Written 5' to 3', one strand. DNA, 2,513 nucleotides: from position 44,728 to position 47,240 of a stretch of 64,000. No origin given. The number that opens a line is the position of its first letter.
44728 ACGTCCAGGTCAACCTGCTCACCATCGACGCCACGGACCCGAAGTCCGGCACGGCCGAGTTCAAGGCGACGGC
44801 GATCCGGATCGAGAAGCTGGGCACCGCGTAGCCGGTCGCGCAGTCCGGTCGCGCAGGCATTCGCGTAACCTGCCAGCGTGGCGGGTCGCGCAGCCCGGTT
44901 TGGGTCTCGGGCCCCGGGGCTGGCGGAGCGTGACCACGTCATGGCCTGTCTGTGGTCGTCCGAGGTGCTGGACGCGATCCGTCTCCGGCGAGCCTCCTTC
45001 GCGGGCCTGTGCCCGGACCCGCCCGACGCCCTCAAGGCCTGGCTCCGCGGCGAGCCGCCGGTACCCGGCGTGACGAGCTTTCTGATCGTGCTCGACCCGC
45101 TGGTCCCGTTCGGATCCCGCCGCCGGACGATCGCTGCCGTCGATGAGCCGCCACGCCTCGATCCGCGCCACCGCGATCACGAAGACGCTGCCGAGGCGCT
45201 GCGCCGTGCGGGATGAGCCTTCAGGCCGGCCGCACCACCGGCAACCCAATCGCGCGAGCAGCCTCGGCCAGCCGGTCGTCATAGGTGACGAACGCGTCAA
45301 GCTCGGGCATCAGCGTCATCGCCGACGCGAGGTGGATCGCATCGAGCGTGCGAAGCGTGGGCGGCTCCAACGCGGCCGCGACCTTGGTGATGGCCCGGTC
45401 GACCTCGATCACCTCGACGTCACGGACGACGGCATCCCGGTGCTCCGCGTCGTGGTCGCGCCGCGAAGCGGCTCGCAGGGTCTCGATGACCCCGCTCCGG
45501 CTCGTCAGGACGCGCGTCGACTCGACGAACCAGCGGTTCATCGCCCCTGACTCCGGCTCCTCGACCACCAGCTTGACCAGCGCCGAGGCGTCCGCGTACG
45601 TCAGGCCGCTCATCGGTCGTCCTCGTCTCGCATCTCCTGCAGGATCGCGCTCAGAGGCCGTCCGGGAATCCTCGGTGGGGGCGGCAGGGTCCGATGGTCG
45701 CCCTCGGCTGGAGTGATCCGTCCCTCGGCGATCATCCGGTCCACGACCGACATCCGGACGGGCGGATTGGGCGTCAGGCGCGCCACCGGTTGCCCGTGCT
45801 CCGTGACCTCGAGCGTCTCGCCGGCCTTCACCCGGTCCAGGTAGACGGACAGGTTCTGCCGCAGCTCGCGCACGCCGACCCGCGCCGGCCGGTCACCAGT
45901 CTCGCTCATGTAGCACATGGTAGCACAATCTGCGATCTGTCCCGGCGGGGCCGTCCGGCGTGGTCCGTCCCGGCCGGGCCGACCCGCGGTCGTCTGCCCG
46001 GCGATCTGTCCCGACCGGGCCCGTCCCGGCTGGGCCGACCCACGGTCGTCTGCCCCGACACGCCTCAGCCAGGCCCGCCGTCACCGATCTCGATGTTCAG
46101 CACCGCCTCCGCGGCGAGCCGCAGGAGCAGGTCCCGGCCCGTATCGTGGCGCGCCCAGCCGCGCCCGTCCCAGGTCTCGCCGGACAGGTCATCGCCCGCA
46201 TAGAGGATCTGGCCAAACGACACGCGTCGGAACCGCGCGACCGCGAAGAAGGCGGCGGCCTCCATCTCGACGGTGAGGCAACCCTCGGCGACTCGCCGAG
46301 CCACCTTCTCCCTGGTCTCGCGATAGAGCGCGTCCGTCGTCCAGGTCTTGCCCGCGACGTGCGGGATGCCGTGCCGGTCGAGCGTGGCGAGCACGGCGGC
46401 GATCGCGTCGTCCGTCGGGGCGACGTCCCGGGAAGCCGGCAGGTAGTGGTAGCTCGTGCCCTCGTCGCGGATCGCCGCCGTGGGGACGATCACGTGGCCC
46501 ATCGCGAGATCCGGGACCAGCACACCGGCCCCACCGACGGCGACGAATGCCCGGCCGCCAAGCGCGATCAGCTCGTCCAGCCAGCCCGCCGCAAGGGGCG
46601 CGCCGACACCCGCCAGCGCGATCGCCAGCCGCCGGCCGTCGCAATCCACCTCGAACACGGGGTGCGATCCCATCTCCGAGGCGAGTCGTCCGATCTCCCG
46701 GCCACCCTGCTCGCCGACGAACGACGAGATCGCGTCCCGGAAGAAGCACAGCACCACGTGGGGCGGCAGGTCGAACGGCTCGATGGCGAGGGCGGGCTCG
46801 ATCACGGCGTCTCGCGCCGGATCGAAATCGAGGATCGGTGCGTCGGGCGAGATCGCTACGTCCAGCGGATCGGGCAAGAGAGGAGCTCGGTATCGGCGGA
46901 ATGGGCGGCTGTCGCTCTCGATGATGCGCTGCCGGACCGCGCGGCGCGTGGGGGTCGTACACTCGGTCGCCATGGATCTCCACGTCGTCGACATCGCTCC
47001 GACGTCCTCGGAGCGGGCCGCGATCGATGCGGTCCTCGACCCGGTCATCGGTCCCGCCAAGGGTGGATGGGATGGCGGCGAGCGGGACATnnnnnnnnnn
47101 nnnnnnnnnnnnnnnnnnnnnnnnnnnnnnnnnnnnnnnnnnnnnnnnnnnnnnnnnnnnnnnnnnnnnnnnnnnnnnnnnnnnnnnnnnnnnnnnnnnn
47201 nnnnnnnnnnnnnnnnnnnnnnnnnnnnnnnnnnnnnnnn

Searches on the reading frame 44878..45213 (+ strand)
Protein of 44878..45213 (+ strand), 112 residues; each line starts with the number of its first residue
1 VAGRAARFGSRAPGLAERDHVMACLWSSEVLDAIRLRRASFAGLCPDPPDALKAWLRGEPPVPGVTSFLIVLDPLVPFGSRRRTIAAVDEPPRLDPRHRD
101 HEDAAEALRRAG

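Call 14: search_protein_families(library=pfam, proteins=[window:44878-45213:+])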
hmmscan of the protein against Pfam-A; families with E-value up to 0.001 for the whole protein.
window:44878-45213:+ (112 aa): 0 families

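Call 49: search_protein_families(library=pfam, proteins=[window:44878-45213:+])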
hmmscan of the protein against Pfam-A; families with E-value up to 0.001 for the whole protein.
window:44878-45213:+ (112 aa): 0 families

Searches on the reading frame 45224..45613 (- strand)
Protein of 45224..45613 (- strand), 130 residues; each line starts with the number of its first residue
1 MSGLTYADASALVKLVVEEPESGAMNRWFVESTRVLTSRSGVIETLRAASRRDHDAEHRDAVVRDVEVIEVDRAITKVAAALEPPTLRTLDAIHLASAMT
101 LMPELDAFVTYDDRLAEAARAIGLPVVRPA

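Call 33: search_protein_families(library=pfam, proteins=[window:45224-45613:-], max_evalue=0.001)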
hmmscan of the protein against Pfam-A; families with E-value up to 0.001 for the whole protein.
window:45224-45613:- (130 aa): 1 family
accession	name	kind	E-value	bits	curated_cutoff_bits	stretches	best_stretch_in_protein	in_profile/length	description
PF01850.27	PIN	-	5.6e-10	40.3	23.6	1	6-120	2-119/120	PIN domain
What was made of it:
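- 45221..45918 (-): Inserted cargo: PIN toxin (45221-45613) and Phd/YefM antitoxin (45610-45918). Call 33.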

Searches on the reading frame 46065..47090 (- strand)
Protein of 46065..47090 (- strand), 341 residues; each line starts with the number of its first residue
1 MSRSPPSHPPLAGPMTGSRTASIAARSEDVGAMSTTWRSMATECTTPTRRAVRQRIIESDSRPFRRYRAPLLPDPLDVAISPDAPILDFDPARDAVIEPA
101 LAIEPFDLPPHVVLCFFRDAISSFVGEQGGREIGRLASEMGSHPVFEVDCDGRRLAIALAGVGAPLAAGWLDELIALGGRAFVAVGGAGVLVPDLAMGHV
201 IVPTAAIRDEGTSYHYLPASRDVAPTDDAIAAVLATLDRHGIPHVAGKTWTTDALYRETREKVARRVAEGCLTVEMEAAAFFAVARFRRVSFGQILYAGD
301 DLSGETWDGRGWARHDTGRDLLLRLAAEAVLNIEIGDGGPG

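Call 14: search_protein_families(library=pfam, proteins=[window:46065-47090:-])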
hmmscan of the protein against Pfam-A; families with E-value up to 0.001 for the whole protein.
window:46065-47090:- (341 aa): 1 family
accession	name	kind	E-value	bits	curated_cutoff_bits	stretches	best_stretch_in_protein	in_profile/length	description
PF01048.26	PNP_UDP_1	-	9.8e-31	107.4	25.1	1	141-304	30-202/233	Phosphorylase superfamily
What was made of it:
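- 46065..47090 (-): Inserted cargo: PNP_UDP_1 phosphorylase-family gene. Its true start is probably internal, because the ORF overlaps the nuoEF start. Call 14.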
